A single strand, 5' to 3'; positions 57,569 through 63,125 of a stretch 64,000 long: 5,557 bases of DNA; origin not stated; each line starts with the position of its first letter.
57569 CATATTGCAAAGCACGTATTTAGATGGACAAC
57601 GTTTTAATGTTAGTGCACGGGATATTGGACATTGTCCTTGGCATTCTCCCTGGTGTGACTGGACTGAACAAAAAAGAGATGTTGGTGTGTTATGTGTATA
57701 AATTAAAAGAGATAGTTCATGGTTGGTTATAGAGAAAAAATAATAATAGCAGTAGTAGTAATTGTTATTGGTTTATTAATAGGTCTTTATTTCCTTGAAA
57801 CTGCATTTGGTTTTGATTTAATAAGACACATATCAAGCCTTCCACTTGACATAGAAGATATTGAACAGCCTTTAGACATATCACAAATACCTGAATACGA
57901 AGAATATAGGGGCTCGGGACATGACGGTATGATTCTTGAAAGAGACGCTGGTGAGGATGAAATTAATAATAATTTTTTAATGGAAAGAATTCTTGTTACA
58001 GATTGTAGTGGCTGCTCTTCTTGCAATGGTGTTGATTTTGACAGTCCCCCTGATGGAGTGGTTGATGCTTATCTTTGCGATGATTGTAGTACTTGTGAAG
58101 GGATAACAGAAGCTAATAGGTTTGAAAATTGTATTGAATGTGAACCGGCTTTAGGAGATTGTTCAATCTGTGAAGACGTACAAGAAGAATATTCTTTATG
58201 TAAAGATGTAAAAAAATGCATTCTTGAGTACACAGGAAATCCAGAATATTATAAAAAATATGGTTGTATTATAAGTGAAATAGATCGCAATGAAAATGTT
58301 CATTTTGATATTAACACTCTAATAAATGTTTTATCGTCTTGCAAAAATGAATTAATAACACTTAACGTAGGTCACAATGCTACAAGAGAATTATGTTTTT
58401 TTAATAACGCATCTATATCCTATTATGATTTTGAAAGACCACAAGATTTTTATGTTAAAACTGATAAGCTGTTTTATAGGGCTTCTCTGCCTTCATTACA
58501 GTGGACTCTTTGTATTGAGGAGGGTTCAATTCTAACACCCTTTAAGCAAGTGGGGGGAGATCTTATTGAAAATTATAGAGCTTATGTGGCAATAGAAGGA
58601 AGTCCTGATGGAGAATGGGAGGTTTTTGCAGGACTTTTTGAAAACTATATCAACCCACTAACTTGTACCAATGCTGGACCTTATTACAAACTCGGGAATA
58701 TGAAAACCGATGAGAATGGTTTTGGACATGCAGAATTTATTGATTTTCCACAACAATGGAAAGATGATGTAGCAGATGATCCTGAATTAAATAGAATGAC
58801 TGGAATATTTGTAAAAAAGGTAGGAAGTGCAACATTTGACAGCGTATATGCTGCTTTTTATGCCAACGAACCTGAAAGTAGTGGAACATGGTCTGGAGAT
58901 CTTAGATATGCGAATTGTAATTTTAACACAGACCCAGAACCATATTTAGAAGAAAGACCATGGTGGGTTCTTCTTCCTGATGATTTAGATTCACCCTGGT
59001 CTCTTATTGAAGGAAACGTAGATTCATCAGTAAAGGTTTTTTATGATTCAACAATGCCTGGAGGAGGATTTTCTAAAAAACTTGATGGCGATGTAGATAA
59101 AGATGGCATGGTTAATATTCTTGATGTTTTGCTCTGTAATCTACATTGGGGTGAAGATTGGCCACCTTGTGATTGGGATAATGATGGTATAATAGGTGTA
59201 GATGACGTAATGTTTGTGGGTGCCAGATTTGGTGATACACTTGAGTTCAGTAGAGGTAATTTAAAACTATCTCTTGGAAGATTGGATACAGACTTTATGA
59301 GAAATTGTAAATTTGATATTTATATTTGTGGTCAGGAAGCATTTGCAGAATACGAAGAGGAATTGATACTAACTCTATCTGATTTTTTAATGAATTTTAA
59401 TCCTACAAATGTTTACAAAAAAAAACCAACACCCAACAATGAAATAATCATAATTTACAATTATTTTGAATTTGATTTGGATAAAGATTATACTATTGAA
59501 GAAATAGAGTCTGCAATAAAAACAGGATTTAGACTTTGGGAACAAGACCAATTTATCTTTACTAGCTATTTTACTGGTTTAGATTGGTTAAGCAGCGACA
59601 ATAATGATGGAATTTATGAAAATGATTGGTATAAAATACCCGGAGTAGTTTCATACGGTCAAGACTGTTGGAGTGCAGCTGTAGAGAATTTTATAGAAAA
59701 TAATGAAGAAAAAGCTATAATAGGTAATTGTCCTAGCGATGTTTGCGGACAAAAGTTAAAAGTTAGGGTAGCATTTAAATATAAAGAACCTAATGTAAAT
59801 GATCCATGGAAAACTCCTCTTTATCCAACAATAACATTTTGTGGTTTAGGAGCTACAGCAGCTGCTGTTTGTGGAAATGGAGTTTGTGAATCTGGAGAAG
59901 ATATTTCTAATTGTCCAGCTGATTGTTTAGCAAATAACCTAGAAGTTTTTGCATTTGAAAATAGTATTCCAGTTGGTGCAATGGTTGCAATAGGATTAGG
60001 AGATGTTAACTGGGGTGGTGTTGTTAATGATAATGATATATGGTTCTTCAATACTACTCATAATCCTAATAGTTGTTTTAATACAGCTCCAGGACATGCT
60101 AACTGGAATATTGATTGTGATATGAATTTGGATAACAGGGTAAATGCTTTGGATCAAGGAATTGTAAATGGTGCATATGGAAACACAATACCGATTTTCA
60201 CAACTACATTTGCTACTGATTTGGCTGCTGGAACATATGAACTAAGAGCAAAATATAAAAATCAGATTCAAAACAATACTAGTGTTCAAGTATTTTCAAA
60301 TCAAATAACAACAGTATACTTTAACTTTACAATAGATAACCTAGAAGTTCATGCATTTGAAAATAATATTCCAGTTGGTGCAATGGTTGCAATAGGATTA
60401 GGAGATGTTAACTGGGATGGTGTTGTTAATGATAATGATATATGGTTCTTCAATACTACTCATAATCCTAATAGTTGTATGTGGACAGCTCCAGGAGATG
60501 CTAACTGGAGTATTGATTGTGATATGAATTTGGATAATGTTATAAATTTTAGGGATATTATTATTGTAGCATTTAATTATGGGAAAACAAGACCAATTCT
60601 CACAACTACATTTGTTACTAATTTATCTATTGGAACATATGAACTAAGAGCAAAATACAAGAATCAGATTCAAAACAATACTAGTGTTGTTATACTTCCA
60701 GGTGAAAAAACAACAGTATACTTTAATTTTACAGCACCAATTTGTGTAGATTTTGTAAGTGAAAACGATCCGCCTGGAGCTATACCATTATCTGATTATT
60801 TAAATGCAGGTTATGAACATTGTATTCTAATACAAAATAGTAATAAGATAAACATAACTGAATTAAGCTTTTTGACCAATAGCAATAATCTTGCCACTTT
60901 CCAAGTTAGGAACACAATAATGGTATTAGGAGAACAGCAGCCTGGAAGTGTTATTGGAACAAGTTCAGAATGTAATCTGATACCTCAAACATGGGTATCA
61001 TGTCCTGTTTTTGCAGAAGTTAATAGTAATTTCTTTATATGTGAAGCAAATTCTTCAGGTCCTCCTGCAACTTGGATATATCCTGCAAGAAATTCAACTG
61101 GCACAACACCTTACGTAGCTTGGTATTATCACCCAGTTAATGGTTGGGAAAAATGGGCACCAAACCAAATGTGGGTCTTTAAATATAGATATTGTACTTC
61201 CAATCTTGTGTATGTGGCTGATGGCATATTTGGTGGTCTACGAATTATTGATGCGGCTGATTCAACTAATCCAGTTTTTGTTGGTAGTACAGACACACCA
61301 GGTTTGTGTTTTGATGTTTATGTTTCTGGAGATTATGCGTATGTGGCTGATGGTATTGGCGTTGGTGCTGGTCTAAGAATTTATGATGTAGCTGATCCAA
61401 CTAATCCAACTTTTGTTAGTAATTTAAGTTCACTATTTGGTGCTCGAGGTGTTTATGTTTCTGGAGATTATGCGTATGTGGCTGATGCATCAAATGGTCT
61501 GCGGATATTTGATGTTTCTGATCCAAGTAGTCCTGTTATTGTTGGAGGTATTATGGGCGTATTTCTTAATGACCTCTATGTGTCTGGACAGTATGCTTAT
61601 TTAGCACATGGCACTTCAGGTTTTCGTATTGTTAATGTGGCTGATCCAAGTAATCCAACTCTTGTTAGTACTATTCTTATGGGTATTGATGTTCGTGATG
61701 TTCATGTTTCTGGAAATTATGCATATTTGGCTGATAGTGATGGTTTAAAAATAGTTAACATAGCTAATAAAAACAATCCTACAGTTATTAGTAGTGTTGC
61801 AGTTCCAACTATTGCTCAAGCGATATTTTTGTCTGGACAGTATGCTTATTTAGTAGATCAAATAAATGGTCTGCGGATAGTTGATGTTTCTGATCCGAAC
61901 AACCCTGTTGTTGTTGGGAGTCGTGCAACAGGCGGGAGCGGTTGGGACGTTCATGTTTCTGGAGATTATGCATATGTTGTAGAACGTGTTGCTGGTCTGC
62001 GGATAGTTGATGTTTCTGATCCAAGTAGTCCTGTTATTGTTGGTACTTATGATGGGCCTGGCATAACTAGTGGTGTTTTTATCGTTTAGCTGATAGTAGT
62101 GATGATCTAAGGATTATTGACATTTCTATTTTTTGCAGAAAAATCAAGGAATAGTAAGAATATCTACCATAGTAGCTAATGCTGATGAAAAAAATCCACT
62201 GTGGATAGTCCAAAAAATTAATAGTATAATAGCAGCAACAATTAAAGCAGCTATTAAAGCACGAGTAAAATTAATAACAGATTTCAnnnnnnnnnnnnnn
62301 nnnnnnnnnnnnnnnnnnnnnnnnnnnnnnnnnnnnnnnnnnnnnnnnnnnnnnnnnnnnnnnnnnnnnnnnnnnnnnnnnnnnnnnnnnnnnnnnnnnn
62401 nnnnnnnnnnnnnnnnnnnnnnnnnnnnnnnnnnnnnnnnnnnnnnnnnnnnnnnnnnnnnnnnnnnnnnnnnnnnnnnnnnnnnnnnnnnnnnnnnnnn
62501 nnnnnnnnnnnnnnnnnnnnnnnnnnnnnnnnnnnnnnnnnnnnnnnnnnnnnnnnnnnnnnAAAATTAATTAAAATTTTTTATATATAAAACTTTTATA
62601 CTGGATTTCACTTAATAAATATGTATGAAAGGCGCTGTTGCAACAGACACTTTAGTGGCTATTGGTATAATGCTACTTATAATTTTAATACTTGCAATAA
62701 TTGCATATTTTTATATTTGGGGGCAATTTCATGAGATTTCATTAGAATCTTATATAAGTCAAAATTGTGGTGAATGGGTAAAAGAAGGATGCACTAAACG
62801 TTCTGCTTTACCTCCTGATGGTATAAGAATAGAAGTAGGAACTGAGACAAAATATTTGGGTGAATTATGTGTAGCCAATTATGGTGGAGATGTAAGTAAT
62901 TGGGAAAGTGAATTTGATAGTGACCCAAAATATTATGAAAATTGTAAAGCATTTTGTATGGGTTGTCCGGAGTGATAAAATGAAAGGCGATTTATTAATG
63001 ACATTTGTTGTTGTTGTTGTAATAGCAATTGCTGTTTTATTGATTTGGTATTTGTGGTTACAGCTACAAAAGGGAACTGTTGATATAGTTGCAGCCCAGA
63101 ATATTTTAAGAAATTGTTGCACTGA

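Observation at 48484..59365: Conserved Cys/acidic signature shared by the four giant proteins defines a paralogous family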

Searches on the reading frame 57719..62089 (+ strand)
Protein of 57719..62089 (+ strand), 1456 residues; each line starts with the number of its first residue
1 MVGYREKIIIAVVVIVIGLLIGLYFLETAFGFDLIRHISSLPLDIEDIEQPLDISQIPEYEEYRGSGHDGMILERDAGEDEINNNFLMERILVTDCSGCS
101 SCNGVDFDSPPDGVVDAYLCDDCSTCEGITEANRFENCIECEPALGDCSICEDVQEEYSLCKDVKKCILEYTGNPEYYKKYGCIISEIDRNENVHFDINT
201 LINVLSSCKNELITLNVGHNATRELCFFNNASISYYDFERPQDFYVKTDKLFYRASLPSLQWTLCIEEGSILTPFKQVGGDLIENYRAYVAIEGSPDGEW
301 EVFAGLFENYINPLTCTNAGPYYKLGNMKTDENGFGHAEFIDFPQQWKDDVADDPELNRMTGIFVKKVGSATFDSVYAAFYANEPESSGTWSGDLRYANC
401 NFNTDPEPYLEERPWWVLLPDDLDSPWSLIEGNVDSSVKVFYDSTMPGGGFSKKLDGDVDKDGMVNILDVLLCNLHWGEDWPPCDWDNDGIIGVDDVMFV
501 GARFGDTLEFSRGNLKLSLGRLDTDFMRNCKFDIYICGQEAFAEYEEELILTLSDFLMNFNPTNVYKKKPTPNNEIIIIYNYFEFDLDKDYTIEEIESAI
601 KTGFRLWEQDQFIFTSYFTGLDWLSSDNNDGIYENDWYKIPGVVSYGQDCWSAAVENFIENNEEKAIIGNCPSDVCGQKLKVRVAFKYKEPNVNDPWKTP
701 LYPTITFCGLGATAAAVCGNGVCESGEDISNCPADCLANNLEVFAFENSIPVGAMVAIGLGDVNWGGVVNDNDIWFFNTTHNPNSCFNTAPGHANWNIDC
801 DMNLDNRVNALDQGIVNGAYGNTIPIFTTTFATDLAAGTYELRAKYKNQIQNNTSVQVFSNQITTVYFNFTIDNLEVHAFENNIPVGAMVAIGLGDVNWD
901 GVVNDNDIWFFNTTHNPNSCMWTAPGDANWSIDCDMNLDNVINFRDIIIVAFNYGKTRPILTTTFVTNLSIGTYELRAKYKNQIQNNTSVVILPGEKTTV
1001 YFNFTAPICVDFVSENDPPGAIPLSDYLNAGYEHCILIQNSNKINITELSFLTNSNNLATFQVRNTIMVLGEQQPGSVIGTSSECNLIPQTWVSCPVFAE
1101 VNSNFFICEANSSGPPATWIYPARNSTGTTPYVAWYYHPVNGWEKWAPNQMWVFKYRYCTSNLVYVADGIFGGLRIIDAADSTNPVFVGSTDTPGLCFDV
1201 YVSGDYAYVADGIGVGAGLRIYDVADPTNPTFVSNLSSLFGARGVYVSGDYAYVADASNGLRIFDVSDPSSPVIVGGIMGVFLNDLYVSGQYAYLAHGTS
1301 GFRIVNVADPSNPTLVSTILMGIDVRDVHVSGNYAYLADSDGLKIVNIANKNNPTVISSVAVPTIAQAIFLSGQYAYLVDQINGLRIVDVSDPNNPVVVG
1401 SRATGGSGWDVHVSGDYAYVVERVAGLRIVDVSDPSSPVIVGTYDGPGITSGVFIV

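Call 6: search_protein_families(library=pfam, proteins=[window:57719-62089:+], max_evalue=0.01)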
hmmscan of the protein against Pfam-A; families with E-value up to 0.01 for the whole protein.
window:57719-62089:+ (1456 aa): 5 families
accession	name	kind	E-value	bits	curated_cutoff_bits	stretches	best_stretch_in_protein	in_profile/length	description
PF08309.17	LVIVD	-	4.3e-64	212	20.2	6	1405-1445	1-41/42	LVIVD repeat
PF00404.24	Dockerin_1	-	1.3e-06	28.9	22.9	0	457-492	2-44/57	Dockerin type I domain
PF09826.15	Beta_propel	-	2.3e-05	23.9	22.4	0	1301-1364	91-154/495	Beta propeller domain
PF07495.19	Y_Y_Y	-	0.0018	18.6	26.6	0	966-988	32-54/65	Y_Y_Y domain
PF05694.17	SBP56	-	0.0056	15.9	34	0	1192-1236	301-345/453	56kDa selenium binding protein (SBP56)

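Call 48: search_protein_families(library=ncbifam, proteins=[window:57719-62089:+], max_evalue=0.1)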
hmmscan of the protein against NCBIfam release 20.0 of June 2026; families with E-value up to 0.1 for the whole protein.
window:57719-62089:+ (1456 aa): 2 families
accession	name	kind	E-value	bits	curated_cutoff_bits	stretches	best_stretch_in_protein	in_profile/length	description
TIGR04312.1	choice_anch_B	subfamily_domain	7.8e-15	55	100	2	1378-1434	48-109/364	choice-of-anchor B family protein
NF002915.0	PRK03537.1-1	equivalog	0.032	13.7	383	0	1374-1398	169-193/236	molybdate ABC transporter substrate-binding protein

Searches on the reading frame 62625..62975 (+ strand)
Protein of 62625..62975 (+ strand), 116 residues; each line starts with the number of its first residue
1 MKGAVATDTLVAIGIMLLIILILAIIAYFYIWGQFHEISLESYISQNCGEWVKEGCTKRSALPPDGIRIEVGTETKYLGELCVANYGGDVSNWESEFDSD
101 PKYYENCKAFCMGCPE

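Call 18: search_protein_families(library=pfam, proteins=[window:62625-62975:+], max_evalue=0.01)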
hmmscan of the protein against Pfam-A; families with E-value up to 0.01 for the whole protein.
window:62625-62975:+ (116 aa): 0 families

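Call 87: find_homologous_proteins(query=window:62625-62972:+, max_evalue=0.001)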
Query window:62625-62972:+ (116 aa): 2 proteins with E <= 0.001 among 6 candidates.
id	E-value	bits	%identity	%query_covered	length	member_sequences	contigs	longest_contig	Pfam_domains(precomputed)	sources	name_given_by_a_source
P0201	6.8e-75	267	100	100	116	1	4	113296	-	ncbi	-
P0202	6.5e-46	173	67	100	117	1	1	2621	-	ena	-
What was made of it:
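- Tried and rejected: (6) A homologue search with the small candidate pilin 62625-62975 found only itself and one relative (call 87).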
